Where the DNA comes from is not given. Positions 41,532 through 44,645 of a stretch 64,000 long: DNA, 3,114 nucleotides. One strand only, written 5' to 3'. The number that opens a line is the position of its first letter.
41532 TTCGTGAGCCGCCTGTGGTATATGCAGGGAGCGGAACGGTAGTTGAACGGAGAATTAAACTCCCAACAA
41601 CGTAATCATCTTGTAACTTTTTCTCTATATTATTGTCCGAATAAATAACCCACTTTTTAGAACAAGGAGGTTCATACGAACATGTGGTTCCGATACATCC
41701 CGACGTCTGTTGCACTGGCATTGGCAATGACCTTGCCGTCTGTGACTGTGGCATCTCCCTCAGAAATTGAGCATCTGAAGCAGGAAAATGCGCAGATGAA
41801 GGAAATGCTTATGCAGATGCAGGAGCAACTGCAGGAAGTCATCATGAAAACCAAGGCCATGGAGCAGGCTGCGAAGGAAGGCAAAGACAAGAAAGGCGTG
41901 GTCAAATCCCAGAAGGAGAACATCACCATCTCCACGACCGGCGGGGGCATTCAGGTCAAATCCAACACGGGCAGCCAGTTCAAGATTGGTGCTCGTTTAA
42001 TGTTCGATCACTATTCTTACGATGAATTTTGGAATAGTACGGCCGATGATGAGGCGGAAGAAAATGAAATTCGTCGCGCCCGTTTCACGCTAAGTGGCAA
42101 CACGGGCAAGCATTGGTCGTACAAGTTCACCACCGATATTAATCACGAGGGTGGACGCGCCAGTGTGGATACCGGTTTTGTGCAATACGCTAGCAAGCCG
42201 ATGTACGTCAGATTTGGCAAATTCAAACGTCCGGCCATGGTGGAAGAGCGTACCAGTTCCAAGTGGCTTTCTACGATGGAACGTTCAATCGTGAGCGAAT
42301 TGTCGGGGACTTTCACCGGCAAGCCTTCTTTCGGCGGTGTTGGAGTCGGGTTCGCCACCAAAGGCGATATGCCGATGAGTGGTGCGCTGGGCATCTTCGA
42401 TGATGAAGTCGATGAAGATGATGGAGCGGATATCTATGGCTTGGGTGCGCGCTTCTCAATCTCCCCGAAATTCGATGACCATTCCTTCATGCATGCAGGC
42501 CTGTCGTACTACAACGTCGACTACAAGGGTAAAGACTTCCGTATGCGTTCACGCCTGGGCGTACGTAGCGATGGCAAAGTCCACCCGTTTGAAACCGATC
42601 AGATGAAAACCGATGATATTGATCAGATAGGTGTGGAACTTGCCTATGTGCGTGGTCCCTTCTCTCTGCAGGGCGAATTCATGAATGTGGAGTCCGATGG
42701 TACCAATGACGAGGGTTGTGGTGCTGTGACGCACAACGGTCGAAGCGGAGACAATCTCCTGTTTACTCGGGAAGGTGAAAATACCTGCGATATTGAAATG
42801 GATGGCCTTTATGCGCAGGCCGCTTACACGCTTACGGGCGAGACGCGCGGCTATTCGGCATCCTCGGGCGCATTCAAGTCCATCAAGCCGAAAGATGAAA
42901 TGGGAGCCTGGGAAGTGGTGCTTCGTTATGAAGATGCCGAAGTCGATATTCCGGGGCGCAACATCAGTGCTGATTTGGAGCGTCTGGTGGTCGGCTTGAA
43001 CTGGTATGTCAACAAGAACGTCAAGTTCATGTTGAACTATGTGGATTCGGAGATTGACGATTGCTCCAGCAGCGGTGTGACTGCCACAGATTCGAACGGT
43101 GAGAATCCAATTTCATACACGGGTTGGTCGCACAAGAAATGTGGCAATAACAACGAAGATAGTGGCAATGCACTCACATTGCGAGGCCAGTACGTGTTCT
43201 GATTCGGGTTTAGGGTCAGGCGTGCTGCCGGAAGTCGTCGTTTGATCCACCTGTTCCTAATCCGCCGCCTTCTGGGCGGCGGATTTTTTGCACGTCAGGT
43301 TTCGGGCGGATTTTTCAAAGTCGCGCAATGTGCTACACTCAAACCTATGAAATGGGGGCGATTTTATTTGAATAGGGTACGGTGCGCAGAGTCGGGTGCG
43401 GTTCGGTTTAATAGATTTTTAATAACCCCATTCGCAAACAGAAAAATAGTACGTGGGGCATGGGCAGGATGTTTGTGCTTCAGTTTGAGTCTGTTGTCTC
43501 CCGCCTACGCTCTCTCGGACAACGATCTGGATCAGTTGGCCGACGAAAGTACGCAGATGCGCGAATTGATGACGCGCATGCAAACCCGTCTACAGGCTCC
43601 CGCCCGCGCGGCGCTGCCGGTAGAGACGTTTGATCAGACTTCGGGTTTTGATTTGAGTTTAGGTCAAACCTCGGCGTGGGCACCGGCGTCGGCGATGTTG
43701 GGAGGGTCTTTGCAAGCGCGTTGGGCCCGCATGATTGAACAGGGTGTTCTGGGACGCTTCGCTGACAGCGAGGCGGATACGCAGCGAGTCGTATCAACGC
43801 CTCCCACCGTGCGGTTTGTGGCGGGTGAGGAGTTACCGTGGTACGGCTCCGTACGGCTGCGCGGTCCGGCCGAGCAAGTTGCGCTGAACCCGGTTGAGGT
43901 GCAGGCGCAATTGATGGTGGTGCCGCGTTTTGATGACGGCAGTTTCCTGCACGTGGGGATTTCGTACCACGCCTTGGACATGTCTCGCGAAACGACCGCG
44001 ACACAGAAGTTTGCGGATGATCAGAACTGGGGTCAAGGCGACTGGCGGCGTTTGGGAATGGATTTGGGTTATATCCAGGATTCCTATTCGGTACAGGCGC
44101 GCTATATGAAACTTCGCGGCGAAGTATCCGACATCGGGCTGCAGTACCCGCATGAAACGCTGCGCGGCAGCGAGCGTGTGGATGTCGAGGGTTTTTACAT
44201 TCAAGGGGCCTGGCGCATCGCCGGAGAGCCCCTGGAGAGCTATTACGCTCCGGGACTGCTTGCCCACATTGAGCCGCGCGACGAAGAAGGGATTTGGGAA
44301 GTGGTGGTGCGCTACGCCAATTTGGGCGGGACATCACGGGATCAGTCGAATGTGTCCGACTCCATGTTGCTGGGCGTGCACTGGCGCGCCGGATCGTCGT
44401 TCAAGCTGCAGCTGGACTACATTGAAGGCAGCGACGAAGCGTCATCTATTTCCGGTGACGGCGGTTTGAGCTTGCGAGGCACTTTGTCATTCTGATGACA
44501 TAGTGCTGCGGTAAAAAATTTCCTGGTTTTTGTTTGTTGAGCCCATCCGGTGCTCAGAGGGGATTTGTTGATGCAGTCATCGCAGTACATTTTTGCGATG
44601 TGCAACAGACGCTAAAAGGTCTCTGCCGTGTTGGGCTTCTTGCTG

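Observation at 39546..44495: Cysteine-less HesB/IscA-fold protein translationally coupled to a sensor-less NarX-type kinase, NarL-type regulator and two OprO/P-family porins, divergent from the mtoX array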

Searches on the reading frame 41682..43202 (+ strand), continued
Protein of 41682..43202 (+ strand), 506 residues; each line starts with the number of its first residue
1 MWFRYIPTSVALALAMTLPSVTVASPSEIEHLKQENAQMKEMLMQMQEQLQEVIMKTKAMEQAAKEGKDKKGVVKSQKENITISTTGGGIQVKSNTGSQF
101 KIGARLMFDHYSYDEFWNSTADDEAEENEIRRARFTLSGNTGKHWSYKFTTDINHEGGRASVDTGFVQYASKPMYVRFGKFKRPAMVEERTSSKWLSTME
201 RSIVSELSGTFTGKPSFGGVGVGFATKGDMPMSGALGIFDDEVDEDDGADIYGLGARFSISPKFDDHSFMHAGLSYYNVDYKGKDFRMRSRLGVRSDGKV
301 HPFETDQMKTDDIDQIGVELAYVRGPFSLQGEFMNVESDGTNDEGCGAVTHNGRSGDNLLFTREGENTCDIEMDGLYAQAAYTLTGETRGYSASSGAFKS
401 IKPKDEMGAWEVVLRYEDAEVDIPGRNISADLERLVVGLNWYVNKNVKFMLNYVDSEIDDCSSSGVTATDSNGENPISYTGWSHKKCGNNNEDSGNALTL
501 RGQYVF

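Call 56: search_solved_structures(query=L174:6001-7431:+, max_evalue=0.001, show_alignments=3)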
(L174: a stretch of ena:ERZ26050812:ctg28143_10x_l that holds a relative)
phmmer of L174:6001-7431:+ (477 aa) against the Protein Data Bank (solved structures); distinct sequences matched with E-value up to 0.001: 3.
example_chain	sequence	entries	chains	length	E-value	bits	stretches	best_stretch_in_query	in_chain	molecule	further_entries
4rjw_A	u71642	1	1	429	2.9e-36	128.9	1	76-477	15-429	Porin O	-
4rjx_A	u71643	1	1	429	3.8e-36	128.5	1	76-477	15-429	Porin O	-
2o4v_A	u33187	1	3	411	1e-33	120.5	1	82-477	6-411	Porin P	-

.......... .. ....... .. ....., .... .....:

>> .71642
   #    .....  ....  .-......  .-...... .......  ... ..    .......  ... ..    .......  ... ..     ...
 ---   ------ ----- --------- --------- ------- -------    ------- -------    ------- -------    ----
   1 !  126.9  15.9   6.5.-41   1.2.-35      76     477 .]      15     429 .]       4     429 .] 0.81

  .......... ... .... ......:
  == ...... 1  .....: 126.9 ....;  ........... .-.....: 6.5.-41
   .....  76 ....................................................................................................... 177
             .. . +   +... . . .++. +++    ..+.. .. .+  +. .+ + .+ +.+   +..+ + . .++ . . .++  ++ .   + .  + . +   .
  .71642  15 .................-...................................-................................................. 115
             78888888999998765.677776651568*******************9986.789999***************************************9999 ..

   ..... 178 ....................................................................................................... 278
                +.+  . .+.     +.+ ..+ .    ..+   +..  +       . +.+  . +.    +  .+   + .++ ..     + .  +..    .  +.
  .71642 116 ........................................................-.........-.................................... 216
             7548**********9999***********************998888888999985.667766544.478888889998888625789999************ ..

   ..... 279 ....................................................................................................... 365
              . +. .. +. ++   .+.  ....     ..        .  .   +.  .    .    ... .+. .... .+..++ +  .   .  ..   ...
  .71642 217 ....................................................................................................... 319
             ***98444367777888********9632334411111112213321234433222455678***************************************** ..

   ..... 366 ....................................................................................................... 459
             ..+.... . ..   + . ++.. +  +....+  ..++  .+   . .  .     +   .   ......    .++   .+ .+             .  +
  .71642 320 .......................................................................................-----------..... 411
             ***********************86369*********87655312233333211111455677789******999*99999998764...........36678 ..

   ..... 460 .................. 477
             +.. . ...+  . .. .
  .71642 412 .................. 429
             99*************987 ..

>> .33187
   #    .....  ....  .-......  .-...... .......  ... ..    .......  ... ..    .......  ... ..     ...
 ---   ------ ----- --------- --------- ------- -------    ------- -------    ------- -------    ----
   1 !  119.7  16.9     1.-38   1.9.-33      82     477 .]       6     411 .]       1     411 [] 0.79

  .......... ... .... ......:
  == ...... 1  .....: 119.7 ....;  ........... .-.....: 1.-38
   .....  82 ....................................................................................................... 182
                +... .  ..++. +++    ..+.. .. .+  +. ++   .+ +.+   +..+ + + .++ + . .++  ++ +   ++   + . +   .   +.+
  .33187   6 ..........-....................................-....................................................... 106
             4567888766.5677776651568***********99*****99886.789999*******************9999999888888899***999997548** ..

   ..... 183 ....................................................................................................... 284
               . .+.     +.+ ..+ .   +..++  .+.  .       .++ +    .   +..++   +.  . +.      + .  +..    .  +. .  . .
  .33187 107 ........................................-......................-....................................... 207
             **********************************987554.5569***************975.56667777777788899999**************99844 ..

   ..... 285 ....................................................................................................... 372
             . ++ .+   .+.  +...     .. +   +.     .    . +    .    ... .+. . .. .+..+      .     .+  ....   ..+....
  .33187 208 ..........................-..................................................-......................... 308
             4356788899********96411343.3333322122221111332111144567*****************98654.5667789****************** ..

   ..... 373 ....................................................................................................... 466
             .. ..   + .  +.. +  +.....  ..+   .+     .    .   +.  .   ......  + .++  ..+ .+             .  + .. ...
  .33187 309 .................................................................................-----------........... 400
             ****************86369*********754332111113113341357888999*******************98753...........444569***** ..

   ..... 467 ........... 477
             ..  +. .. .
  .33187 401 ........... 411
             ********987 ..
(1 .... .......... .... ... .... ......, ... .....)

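Call 64: search_protein_families(library=pfam, proteins=[L171:8529-9983:+, L171:4936-5274:+], max_evalue=0.0001)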
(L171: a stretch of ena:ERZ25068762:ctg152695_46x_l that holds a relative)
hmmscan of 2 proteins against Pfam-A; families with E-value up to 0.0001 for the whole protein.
L171:8529-9983:+ (484 aa): 4 families
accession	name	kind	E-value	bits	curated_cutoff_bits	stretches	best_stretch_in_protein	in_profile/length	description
PF22494.2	choice_anch_I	-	5.1e-25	88.7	32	2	64-308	14-244/489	Choice-of-anchor I domain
PF00400.38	WD40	-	3.6e-07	30.9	27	0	99-128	2-29/39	WD domain, G-beta repeat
PF23414.1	Beta-prop_EML_2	-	5.1e-06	26.5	90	0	110-174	39-99/266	Echinoderm microtubule-associated protein second beta-propeller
PF25174.1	Beta-prop_THOC3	-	1e-05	25.2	305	0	88-172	27-270/272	THOC3 beta-propeller domain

L171:4936-5274:+ (112 aa): 1 family
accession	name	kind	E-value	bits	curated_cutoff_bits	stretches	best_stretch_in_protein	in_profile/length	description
PF01521.26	Fe-S_biosyn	-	8e-05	23.3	26.3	1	6-84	3-88/110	Iron-sulphur cluster biosynthesis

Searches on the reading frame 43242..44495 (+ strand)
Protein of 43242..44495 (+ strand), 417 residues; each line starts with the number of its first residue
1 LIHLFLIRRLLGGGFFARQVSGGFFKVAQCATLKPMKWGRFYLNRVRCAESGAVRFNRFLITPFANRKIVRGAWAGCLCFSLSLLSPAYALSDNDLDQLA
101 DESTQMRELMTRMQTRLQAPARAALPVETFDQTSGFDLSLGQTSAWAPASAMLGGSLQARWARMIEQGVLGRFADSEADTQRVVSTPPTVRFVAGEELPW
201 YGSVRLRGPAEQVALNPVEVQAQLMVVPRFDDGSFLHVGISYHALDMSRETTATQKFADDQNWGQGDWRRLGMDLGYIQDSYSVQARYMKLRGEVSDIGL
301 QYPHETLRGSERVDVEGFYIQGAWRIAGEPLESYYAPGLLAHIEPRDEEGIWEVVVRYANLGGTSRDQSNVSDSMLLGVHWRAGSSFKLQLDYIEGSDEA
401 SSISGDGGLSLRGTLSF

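Call 3: search_protein_families(library=pfam, proteins=[window:43242-44495:+], max_evalue=0.01)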
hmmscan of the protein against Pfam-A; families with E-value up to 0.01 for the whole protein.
window:43242-44495:+ (417 aa): 1 family
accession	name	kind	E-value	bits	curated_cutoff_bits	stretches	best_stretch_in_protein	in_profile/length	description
PF07396.17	Porin_O_P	-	5.4e-12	46.1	20.9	1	228-396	185-344/370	Phosphate-selective porin O and P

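Call 4: search_protein_families(library=ncbifam, proteins=[window:43242-44495:+], max_evalue=0.01)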
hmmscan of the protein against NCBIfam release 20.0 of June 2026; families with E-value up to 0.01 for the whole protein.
window:43242-44495:+ (417 aa): 0 families

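Call 40: search_solved_structures(query=window:43347-44492:+, max_evalue=1)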
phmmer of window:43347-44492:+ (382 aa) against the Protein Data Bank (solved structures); distinct sequences matched with E-value up to 1: 4.
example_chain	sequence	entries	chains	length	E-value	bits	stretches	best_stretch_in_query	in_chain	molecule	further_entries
4xz1_A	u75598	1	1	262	0.61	12.2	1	140-201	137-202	Tyrosine-protein kinase ZAP-70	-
2oq1_A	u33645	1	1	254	0.63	12.2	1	140-201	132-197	Tyrosine-protein kinase ZAP-70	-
1m61_A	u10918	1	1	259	0.66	12.1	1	140-201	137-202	TYROSINE-PROTEIN KINASE ZAP-70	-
4xz0_A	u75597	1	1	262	0.67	12.1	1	140-201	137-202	Tyrosine-protein kinase ZAP-70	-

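Call 71: find_homologous_proteins(query=window:43347-44492:+, max_evalue=0.00001)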
Query window:43347-44492:+ (382 aa): 53 proteins with E <= 0.00001 among 8000 candidates.
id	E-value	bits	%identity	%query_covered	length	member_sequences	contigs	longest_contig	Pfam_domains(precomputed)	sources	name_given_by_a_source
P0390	4.1e-256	867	100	100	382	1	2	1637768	PF07396.18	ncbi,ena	-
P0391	6.8e-102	359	54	85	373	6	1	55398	PF07396.18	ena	-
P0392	1.3e-101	358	56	86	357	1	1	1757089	PF07396.18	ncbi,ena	-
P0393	7.4e-97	343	50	85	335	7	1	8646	PF07396.18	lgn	-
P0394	9.5e-97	342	51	89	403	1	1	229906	PF07396.18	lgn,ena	-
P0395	1.0e-96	342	52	89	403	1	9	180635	PF07396.18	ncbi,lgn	-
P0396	1.1e-96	342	51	89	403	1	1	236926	PF07396.18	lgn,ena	-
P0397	1.3e-96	342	52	89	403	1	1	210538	PF07396.18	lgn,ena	-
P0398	1.8e-96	342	51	85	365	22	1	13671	PF07396.18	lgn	-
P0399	2.0e-96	341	50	89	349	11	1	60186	PF07396.18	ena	-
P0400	3.7e-96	340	52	89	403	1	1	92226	PF07396.18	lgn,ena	-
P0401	5.6e-96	340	52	89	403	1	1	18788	PF07396.18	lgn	-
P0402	8.1e-96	339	52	89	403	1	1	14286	PF07396.18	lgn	-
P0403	1.9e-95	338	50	85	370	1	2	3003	PF07396.18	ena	-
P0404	2.3e-95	338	50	89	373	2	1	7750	PF07396.18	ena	-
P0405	6.3e-95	336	50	89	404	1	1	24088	PF07396.18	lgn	-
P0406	1.4e-94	335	49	89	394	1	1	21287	PF07396.18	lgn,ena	-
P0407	1.5e-94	335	50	89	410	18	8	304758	PF07396.18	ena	-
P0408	1.8e-94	335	51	85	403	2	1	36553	PF07396.18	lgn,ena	-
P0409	2.2e-94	335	50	85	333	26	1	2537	PF07396.18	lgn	-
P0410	3.0e-94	334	50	89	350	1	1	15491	PF07396.18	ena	-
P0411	4.9e-94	333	50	85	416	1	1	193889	PF07396.18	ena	-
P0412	9.2e-94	333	49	85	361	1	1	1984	PF07396.18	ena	-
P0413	1.0e-93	332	51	87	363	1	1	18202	PF07396.18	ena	-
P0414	1.2e-93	332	49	89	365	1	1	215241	PF07396.18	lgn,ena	-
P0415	1.3e-93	332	49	89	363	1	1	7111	PF07396.18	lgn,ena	-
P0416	3.0e-93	331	49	89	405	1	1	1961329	PF07396.18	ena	-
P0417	5.5e-93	330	50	85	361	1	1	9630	PF07396.18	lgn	-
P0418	4.2e-92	327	50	85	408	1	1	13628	PF07396.18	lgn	-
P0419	2.0e-90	322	49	85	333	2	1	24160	PF07396.18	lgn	-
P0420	5.1e-90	320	48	89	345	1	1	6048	PF07396.18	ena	-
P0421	5.5e-90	320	45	99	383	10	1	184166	PF07396.18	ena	-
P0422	2.8e-89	318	51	85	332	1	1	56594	PF07396.18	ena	-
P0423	1.1e-88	316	49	89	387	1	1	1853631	PF07396.18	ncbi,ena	-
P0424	2.4e-88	315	50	86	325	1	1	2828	PF07396.18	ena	-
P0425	2.7e-88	315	48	85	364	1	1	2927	PF07396.18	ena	-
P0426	4.7e-85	304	47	89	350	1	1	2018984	PF07396.18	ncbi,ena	-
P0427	4.9e-85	304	46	89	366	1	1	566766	PF07396.18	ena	-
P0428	1.3e-84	302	50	82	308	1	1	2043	PF07396.18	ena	-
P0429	2.0e-75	272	44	89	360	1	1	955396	PF07396.18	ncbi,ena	-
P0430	3.6e-71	258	44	85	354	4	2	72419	PF07396.18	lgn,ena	-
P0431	9.4e-71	257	42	89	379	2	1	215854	PF07396.18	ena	-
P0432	1.6e-70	256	46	90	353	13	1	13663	PF07396.18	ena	-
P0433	5.5e-70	254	45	85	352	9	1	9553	PF07396.18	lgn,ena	-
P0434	3.7e-69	252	44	85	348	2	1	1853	PF07396.18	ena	-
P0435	5.8e-68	248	45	89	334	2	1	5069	PF07396.18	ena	-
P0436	3.3e-67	245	44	90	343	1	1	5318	PF07396.18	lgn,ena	-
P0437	7.9e-67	244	43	91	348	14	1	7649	PF07396.18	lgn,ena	-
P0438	1.3e-66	243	45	87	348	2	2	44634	PF07396.18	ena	-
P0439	1.6e-66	243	44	87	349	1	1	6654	PF07396.18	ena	-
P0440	5.5e-64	235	48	68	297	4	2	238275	PF07396.18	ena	-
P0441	1.9e-59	220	47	68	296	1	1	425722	PF07396.18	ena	-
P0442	2.2e-54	203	47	60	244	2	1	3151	PF07396.18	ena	-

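Call 77: predict_structure(alignment_id=A5)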
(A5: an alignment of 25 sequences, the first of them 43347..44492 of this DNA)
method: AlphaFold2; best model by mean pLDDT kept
length: 382 residues; sequences in the alignment: 25
mean_pLDDT: 39.5   pTM: 0.35
mean pLDDT of the five models: 39.5, 36.5, 36.4, 35.4, 33.4
residues with pLDDT >= 90: 0; 70-90: 0; 50-70: 41; < 50: 341
segments of 3 or more residues with pLDDT < 50: 1-168, 174-185, 192-200, 206-231, 246-249, 261-278, 282-344, 346-355, 357-382
pLDDT, mean of each block of 10 residues (from residue 1): 36 37 42 45 41 38 42 43 35 29 26 29 41 33 29 39 44 42 49 47 50 38 40 54 49 53 39 44 39 33 30 32 33 39 45 45 31 40 39
secondary structure, 60 per line:
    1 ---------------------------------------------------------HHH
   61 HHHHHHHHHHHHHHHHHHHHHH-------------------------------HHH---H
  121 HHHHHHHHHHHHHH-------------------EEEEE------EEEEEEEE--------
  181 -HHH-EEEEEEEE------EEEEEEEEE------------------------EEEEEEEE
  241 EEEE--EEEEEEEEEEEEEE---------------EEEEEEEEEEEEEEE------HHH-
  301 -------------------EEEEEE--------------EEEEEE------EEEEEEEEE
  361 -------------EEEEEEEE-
elements in order: H58-82 H120-134 E154-158 E165-172 E186-193 E200-208 E233-244 E247-260 E276-290 E320-325 E340-345 E352-360 E374-381
